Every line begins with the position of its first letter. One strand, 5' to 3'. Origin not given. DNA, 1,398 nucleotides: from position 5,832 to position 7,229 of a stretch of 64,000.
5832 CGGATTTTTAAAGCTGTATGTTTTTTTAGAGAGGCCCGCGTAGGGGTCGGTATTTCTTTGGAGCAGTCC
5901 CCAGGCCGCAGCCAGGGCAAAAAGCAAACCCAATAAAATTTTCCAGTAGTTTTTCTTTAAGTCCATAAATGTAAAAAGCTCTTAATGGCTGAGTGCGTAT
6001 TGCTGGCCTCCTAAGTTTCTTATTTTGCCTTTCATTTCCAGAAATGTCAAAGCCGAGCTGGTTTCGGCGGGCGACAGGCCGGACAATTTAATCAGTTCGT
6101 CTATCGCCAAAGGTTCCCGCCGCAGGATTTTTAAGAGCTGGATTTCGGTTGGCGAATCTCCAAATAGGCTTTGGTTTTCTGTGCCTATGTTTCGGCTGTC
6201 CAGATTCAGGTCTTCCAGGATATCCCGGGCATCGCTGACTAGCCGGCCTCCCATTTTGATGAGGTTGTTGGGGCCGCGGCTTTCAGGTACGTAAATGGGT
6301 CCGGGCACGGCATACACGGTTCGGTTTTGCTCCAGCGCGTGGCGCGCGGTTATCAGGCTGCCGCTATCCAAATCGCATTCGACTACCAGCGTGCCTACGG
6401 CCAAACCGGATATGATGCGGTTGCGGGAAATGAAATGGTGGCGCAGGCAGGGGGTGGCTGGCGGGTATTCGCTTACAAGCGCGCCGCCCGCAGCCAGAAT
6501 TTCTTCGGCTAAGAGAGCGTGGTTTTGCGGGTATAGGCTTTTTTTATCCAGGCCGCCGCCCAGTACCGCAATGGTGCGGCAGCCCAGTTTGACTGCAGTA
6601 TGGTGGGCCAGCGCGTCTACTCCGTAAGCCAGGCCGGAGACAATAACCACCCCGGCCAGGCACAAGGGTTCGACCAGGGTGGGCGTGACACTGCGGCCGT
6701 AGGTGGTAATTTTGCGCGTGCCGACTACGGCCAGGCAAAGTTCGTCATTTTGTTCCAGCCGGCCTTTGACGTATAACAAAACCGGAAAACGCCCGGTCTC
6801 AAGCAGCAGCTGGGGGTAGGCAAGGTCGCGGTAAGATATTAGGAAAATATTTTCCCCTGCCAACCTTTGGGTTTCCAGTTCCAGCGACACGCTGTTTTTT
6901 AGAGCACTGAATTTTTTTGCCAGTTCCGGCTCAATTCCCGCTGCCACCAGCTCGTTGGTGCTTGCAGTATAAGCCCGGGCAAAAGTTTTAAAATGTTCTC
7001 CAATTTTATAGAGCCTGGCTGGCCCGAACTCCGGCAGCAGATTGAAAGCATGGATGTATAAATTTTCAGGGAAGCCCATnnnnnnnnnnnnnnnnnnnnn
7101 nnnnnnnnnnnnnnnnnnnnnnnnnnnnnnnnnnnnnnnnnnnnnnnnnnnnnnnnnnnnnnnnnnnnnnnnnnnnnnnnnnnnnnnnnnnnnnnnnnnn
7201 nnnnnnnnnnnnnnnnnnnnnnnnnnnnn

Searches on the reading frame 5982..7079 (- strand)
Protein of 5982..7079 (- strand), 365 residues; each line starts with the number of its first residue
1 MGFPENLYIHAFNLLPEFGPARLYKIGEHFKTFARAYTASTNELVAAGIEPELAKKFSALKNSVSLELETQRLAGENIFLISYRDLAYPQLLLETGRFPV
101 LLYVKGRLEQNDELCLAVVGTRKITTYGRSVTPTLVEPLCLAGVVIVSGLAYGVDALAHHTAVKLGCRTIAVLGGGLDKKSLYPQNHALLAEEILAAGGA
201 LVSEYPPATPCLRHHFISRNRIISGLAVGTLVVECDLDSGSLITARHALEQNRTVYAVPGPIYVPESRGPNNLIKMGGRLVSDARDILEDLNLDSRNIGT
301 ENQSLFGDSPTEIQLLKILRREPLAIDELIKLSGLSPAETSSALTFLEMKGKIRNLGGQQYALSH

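Call 8: search_protein_families(library=pfam, proteins=[window:5982-7079:-])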
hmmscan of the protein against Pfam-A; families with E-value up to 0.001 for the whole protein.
window:5982-7079:- (365 aa): 2 families
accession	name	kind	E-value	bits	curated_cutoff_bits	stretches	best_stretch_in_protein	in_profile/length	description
PF02481.21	DNA_processg_A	-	1.5e-68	230.6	29.6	1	76-281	5-210/212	DNA recombination-mediator protein A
PF17782.7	DprA_WH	-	9e-13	48.5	22.9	1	303-359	5-61/61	DprA winged helix domain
